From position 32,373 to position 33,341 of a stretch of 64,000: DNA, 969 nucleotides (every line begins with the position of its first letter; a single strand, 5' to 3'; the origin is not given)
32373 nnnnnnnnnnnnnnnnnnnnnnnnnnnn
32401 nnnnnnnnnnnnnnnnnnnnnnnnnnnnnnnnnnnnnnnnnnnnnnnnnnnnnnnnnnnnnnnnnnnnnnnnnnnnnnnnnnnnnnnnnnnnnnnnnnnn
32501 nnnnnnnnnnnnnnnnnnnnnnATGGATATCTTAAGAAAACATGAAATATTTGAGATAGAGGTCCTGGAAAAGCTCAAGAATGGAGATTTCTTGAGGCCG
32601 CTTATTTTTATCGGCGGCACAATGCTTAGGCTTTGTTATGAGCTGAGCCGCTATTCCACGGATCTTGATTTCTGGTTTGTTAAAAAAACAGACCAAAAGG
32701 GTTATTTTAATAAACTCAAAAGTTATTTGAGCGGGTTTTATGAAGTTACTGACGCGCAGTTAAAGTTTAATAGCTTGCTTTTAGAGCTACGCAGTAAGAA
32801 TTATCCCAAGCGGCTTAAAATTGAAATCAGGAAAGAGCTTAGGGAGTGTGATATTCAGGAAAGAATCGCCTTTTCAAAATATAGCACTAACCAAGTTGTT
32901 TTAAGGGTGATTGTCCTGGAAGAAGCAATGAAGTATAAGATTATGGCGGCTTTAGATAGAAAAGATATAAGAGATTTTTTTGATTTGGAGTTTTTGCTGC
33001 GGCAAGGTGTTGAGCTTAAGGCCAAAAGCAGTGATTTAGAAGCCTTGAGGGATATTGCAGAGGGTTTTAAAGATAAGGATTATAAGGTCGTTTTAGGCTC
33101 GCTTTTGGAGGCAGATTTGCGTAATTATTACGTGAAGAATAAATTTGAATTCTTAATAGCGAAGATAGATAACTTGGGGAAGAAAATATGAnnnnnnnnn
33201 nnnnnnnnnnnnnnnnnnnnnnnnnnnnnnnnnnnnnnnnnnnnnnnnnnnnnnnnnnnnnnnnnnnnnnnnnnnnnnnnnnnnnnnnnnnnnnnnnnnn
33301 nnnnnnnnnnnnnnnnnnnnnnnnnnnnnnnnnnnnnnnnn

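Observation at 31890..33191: AbiEi/AbiEii-like type IV toxin-antitoxin module inserted inside the glycan operon, with a perfect 36-bp palindromic operator over its promoter, and translationally coupled to manC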

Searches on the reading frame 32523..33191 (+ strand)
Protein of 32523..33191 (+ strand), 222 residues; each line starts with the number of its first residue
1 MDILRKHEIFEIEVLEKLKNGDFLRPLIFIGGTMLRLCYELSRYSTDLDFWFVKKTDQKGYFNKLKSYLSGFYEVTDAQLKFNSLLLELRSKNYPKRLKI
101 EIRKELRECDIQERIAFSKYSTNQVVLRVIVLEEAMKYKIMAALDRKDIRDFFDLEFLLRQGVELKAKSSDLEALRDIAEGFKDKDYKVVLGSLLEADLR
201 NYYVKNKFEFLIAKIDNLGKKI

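Call 6: search_protein_families(library=pfam, proteins=[window:32523-33191:+], max_evalue=0.1)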
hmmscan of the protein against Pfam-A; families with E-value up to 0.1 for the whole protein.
window:32523-33191:+ (222 aa): 2 families
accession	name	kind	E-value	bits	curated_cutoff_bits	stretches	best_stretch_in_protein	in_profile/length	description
PF08843.17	AbiEii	-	1.4e-17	64.9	22.5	1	15-177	3-184/238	Nucleotidyl transferase AbiEii toxin, Type IV TA system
PF23992.1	Pam3_gp32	-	0.033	14.6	27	0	135-193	12-70/108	Phage Pam3 gp32-like protein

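Call 7: search_protein_families(library=ncbifam, proteins=[window:32523-33191:+], max_evalue=0.1)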
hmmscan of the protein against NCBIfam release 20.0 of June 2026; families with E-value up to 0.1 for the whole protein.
window:32523-33191:+ (222 aa): 0 families

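Call 8: search_protein_families(library=padloc, proteins=[window:32523-33191:+], max_evalue=0.1)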
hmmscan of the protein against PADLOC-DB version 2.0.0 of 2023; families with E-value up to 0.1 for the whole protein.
window:32523-33191:+ (222 aa): 21 families
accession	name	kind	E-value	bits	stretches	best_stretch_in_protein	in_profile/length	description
PDLC02330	AbiEii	-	4.3e-91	302.5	1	1-217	1-217/219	AbiEii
PDLC02296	AbiEii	-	7e-19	66.1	2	7-69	26-87/282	AbiEii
PDLC02324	AbiEii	-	2.5e-17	61.4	1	5-165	4-161/231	AbiEii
PDLC02307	AbiEii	-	3.3e-16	57.7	1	6-186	7-171/219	AbiEii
PDLC02293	AbiEii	-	1.3e-15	55.6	1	7-169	22-201/270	AbiEii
PDLC02323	AbiEii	-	2.7e-14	51.4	1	22-165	35-190/248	AbiEii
PDLC02313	AbiEii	-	3.8e-14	50.8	1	8-161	25-191/254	AbiEii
PDLC02328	AbiEii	-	8e-13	46.8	1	25-163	13-146/203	AbiEii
PDLC02304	AbiEii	-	7.5e-12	43.7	1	15-164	31-192/260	AbiEii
PDLC02294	AbiEii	-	5.9e-11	40.7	1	20-164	37-190/260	AbiEii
PDLC02290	AbiEii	-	7.8e-11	40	1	31-161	29-162/290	AbiEii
PDLC02318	AbiEii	-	2.1e-09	35.2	1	14-164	29-189/280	AbiEii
PDLC02298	AbiEii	-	8.3e-08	29.9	1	13-169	13-169/220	AbiEii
PDLC02305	AbiEii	-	1.2e-07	29.2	1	13-161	30-193/306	AbiEii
PDLC02292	AbiEii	-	7.2e-07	27.3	1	12-71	35-93/283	AbiEii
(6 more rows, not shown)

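Call 13: find_encoding_contigs(protein=window:32523-33191:+, flank=10000, max_places=10)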
Protein window:32523-33191:+ (222 aa): 8 contigs read that carry it; 5 places shown.
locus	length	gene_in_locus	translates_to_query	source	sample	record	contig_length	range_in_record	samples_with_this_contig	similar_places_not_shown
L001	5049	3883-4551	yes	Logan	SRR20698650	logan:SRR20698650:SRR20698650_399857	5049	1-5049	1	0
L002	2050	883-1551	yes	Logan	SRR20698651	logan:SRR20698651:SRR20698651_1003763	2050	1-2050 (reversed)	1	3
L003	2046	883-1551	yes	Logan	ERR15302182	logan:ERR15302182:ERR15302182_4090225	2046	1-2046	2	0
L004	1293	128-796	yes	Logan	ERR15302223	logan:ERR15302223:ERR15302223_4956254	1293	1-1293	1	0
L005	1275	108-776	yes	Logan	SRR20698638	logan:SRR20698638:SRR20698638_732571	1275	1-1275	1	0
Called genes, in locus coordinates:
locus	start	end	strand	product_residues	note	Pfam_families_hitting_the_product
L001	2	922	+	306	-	?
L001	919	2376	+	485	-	PF02543:Carbam_trans_N, PF16861:Carbam_trans_C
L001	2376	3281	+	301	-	PF01075:Glyco_transf_9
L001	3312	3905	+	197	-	PF13338:AbiEi_4 (weak)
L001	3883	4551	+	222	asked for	PF08843:AbiEii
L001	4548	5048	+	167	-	?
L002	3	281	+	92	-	?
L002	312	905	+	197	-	PF13338:AbiEi_4 (weak)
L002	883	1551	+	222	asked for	PF08843:AbiEii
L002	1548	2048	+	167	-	?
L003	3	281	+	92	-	?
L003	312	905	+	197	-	PF13338:AbiEi_4 (weak)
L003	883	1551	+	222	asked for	PF08843:AbiEii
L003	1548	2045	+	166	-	?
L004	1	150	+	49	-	?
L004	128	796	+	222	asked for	PF08843:AbiEii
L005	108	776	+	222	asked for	PF08843:AbiEii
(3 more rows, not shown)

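Call 14: find_homologous_proteins(query=window:32523-33191:+, max_evalue=0.00001)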
Query window:32523-33191:+ (222 aa): 2555 proteins with E <= 0.00001 among 3149 candidates; the best 120 are listed.
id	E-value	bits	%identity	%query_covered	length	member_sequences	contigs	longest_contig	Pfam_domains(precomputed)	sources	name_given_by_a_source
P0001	3.1e-136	470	100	100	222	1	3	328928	PF08843.18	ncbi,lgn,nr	ncbi:MAG: nucleotidyl transferase AbiEii/AbiGii toxin family protein [Candidatus Omnitrophica bacter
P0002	3.9e-121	421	89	100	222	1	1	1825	PF08843.18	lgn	-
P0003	3.4e-119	414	87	99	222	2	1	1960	PF08843.18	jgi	-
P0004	1.5e-116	406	85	100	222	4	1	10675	PF08843.18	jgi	-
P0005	1.5e-115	402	87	97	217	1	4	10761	PF08843.18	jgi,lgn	-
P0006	2.1e-114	399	84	98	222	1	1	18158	PF08843.18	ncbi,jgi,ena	ncbi:MAG: nucleotidyl transferase AbiEii/AbiGii toxin family protein [Candidatus Omnitrophota bacter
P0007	1.6e-109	383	80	97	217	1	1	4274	PF08843.18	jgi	-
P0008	5.7e-109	381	83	97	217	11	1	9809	PF08843.18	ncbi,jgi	ncbi:MAG: nucleotidyl transferase AbiEii/AbiGii toxin family protein [Candidatus Omnitrophota bacter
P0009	1.2e-108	380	79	97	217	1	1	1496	PF08843.18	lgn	-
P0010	1.1e-107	377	80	100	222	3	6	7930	PF08843.18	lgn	-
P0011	1.2e-107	376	79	98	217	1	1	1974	PF08843.18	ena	-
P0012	3.0e-107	375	79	98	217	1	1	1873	PF08843.18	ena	-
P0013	3.8e-107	375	80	97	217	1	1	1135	PF08843.18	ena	-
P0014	6.3e-107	374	79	97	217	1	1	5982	PF08843.18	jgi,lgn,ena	-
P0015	1.0e-106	373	79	97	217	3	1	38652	PF08843.18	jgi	-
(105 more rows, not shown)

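Call 16: find_related_loci(query=A1, collection=genome_contigs, flank=6000)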
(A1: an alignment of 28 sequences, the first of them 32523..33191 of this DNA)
Query A1 (222 aa) in genome_contigs; peptide patterns used: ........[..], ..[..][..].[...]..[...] (x = any residue, [..] = any of these).
267 stretches matched a pattern; 242 encode a relative of the query (tblastn E <= 1e-3); the best 80 are kept; 80 distinct loci.
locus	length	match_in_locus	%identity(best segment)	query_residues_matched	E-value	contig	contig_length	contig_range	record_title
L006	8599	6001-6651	84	1-217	2e-121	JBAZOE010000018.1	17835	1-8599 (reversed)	MAG: Candidatus Omnitrophota bacterium isolate SO_2017_LW4_87 scaffold_6228_c1_LW137-91_2017, whole genome shotgun seque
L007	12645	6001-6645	79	1-215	1e-112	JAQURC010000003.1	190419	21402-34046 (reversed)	MAG: Candidatus Omnitrophota bacterium isolate STD1_64 NODE_129_length_190419_cov_14.750515_Sandtown_D1, whole genome sh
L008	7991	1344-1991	77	1-216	3e-112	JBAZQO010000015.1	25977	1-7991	MAG: Candidatus Omnitrophota bacterium isolate SO_2017_SWC_55 scaffold_1604_c1_LP-4_2017, whole genome shotgun sequence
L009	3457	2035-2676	79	1-214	2e-112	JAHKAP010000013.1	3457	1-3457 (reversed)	MAG: Candidatus Omnitrophota bacterium isolate Undefined_mixed_planktonic.mb.47 Undefined_mixed_pl.mb.47_k141_253254, wh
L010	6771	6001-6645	77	1-215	7e-109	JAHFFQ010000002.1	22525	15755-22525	MAG: Candidatus Omnitrophota bacterium isolate nzgw296 NODE_2084_length_22526_cov_4.896987, whole genome shotgun sequenc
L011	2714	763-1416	74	1-218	1e-111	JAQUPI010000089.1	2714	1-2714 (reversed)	MAG: Candidatus Omnitrophota bacterium isolate STD1_220 NODE_204143_length_2714_cov_3.787785_Sandtown_D1, whole genome s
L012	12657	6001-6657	70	1-219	1e-102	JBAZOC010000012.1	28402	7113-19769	MAG: Candidatus Omnitrophota bacterium isolate SO_2017_LW4_85 scaffold_2594_c3_LW137-91_2017, whole genome shotgun seque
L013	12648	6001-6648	65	1-216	8e-93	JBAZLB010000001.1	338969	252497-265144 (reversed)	MAG: Candidatus Omnitrophota bacterium isolate SO_2017_LW4_158 scaffold_89_c1_LW137-91_2017, whole genome shotgun sequen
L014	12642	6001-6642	65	1-215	4e-92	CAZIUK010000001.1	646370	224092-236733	MAG TPA_asm: uncultured Planctomycetales bacterium isolate binchicken_co154_195 genome assembly, contig: NODE_1_length_6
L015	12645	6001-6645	62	1-215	5e-91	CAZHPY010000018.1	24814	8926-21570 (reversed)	MAG TPA_asm: uncultured Planctomycetia bacterium isolate binchicken_co220_179 genome assembly, contig: NODE_1193_length_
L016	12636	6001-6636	64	1-211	1e-87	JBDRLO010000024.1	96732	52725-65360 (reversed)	MAG: Candidatus Omnitrophota bacterium isolate MEGAHIT-group-1.781 k141_8138034, whole genome shotgun sequence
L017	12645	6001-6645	64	1-215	7e-88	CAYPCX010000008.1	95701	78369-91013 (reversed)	MAG TPA_asm: uncultured Planctomycetia bacterium isolate binchicken_co334_60 genome assembly, contig: NODE_281_length_95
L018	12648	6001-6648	62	1-216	1e-87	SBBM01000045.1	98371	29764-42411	MAG: Planctomycetales bacterium isolate Bin_37_1_1 Hy_contig16224, whole genome shotgun sequence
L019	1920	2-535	74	39-216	8e-92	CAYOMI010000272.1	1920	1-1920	MAG TPA_asm: uncultured Planctomycetales bacterium isolate SRP098346_co1_93 genome assembly, contig: NODE_113750_length_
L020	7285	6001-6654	61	1-218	2e-87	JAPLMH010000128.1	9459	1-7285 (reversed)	MAG: Candidatus Omnitrophota bacterium isolate LacPavin_0920_WC70_MAG_48_9 LacPavin_0920_WC70_scaffold_1666425, whole ge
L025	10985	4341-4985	61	1-215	1e-84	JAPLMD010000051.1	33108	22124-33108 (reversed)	MAG: Candidatus Omnitrophota bacterium isolate LacPavin_0920_SED5_MAG_41_13 LacPavin_0920_SED5_scaffold_1004923, whole g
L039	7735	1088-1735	57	1-216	3e-78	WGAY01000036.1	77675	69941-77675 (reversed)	MAG: Candidatus Omnitrophota bacterium isolate S143_82 k151_28341, whole genome shotgun sequence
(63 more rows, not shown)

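Call 27: search_solved_structures(query=A1, max_evalue=1, show_alignments=4)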
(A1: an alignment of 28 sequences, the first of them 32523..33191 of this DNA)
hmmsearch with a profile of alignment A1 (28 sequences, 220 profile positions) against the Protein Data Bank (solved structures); distinct sequences matched with E-value up to 1: 3.
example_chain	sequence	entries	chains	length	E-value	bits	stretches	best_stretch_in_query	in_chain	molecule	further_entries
4o8s_A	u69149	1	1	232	5.6e-07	32.4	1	25-161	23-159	Putative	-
4ok0_A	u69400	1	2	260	8.3e-07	31.9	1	25-161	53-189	Putative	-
6y56_A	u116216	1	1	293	0.036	16.7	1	26-50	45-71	Uncharacterized protein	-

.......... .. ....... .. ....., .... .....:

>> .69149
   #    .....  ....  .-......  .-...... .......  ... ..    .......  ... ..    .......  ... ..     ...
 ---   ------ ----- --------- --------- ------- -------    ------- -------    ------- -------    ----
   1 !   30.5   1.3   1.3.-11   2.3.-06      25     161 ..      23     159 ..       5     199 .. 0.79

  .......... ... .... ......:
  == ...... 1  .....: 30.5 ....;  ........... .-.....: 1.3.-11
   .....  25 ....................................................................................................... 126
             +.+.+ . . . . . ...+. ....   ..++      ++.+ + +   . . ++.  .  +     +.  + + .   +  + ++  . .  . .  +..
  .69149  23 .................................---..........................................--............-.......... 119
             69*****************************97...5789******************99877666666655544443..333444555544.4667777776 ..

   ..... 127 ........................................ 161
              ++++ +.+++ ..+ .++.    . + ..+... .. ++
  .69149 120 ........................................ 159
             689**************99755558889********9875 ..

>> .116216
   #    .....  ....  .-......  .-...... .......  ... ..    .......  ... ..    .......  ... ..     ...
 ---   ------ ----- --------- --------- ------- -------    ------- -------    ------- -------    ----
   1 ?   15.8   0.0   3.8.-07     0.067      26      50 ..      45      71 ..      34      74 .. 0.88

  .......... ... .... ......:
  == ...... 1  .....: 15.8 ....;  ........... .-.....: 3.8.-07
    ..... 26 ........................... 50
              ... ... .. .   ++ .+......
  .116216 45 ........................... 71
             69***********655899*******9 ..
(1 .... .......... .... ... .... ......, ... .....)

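Call 49: search_protein_families(library=pfam, alignment_id=A5, max_evalue=0.00001)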
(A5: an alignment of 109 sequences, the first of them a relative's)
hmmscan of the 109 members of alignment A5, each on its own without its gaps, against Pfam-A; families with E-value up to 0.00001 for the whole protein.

A. member 1, L006:4475-5398:+ (307 aa): 1 family
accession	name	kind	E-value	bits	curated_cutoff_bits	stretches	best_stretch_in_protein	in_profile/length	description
PF01075.23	Glyco_transf_9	-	6.3e-29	101.5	22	1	69-285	6-228/247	Glycosyltransferase family 9 (heptosyltransferase)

B. families by the number of members that match (of 109 scanned): 148 families (the first 25 are shown)
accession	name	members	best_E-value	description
PF01075.23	Glyco_transf_9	4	2.2e-29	Glycosyltransferase family 9 (heptosyltransferase)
PF13173.12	AAA_14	4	5.3e-28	AAA domain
PF02913.24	FAD-oxidase_C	3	4.7e-60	FAD linked oxidases, C-terminal domain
PF00589.27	Phage_integrase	3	1.2e-47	Phage integrase family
PF00483.29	NTP_transferase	3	8.2e-47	Nucleotidyl transferase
PF13635.12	DUF4143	3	1.5e-46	Domain of unknown function (DUF4143)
PF01050.24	MannoseP_isomer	3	6.5e-42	Mannose-6-phosphate isomerase C-terminal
PF02754.22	CCG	3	2.6e-34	Cysteine-rich domain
PF04055.27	Radical_SAM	3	2.5e-26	Radical SAM superfamily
PF13489.12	Methyltransf_23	3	1.4e-20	Methyltransferase domain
PF08241.18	Methyltransf_11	3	5.6e-20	Methyltransferase domain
PF13847.12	Methyltransf_31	3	2.5e-19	Methyltransferase domain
PF12680.13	SnoaL_2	3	6e-19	SnoaL-like domain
PF22640.1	ManC_GMP_beta-helix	3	3.6e-17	MannoseP isomerase/GMP-like beta-helix domain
PF13649.12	Methyltransf_25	3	9.1e-17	Methyltransferase domain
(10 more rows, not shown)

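Call 69: search_dna_similar(query=window:32523-33191:+, collection=plasmids, mode=protein, max_rows=12)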
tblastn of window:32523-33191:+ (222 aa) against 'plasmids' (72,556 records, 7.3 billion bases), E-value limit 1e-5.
Records with a match: 3; places in all: 3; records where one place covers at least 80% of the query: 0.
Best place of each record, by identity: <60% 3.
By first word of the organism name: Campylobacter 2; Ammonifex 1.
By predicted mobility (MOB-suite, as given by PLSDB): non-mobilizable 3.
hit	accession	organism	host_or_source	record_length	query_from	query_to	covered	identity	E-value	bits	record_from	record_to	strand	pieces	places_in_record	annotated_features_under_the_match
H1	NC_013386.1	Ammonifex degensii KC4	-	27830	14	189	79%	31.0%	4e-7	57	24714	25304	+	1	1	nucleotidyl transferase AbiEii/AbiGii toxin family protein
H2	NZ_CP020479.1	Campylobacter helveticus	cat,cell culture,feces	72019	8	165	71%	30.7%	2e-6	56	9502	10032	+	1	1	nucleotidyl transferase AbiEii/AbiGii toxin family protein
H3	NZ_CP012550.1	Campylobacter sp. RM16187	dog,cell culture,oral swab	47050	8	167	72%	30.0%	5e-6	54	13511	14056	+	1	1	nucleotidyl transferase AbiEii/AbiGii toxin family protein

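Call 70: search_dna_similar(query=window:32523-33191:+, collection=phages, mode=protein, max_rows=8)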
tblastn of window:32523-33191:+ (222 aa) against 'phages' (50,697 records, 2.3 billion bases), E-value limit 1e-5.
No match.

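Call 96: search_protein_families(library=pfam, proteins=[L018:6672-7826:+, L025:4988-6109:+, L039:1765-2877:+, L013:6647-7300:+, L014:6694-7869:+, L014:4808-5371:+, L018:3535-5352:+, L013:4585-5304:+], max_evalue=0.00001)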
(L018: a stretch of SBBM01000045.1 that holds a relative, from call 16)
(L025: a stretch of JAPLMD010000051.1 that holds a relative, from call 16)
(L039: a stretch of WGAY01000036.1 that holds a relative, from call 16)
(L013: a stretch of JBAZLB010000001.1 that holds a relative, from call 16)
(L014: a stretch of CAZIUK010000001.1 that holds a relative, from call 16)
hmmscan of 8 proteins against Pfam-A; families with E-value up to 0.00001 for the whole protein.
L018:6672-7826:+ (384 aa): 0 families

L025:4988-6109:+ (373 aa): 2 families
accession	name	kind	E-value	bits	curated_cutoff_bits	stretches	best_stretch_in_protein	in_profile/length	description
PF06925.17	MGDG_synth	-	1.3e-25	90.9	25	1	14-179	1-168/169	Monogalactosyldiacylglycerol (MGDG) synthase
PF04101.22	Glyco_tran_28_C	-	4e-11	43.7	22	1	206-304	2-97/166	Glycosyltransferase family 28 C-terminal domain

L039:1765-2877:+ (370 aa): 2 families
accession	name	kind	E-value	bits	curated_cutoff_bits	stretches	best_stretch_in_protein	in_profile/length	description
PF00919.26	UPF0004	-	1.3e-27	96.1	27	1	3-103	1-98/98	Uncharacterized protein family UPF0004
PF04055.27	Radical_SAM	-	2.5e-26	93.2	29.5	1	152-318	1-164/166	Radical SAM superfamily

L013:6647-7300:+ (217 aa): 3 families
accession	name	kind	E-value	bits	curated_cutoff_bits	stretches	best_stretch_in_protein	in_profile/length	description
PF00132.30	Hexapep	-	2.3e-22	78.1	27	2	83-114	3-34/36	Bacterial transferase hexapeptide (six repeats)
PF25084.1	LbH_EIF2B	-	4.2e-13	49.7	54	1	42-131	18-104/105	EIF2B subunit epsilon LbH domain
PF14602.12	Hexapep_2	-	8.9e-09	35.4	27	1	154-182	6-32/34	Hexapeptide repeat of succinyl-transferase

L014:6694-7869:+ (391 aa): 2 families
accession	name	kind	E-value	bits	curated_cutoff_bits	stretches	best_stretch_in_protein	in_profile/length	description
PF06925.17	MGDG_synth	-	1.1e-27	97.7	25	1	42-209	1-168/169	Monogalactosyldiacylglycerol (MGDG) synthase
PF04101.22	Glyco_tran_28_C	-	7.2e-08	33.1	22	1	259-325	31-98/166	Glycosyltransferase family 28 C-terminal domain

L014:4808-5371:+ (187 aa): 4 families
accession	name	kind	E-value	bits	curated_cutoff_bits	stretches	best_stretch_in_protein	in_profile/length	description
PF13242.12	Hydrolase_like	-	3.5e-17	62.5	22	1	101-172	2-74/75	HAD-hyrolase-like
PF13419.12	HAD_2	-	1.1e-12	48.8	23.8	1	26-146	74-178/178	Haloacid dehalogenase-like hydrolase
PF00702.32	Hydrolase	-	4.2e-10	40.8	26.4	1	21-140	90-191/191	haloacid dehalogenase-like hydrolase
PF08645.17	PNK3P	-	6.1e-09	36.3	22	1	3-130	2-127/161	Polynucleotide kinase 3 phosphatase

L018:3535-5352:+ (605 aa): 0 families

L013:4585-5304:+ (239 aa): 8 families
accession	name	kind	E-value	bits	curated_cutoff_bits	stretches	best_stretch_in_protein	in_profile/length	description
PF13489.12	Methyltransf_23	-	1.4e-20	74.1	27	1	36-163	22-144/164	Methyltransferase domain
PF08241.18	Methyltransf_11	-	5.6e-20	72.2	21.2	1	41-134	1-95/95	Methyltransferase domain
PF13847.12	Methyltransf_31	-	2.5e-19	69.8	27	1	36-144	3-119/145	Methyltransferase domain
PF13649.12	Methyltransf_25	-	9.1e-17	62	27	1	40-130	1-97/97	Methyltransferase domain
PF08242.18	Methyltransf_12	-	6.5e-16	59.3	30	1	41-132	1-98/98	Methyltransferase domain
PF08003.17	Methyltransf_9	-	2.9e-10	40.1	23.8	1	35-136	114-219/315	Protein of unknown function (DUF1698)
PF02353.26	CMAS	-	9.6e-10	38.7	27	1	36-140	62-170/273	Mycolic acid cyclopropane synthetase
PF03848.20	TehB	-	2.6e-06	27.4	20.4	1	35-114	29-110/193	Tellurite resistance protein TehB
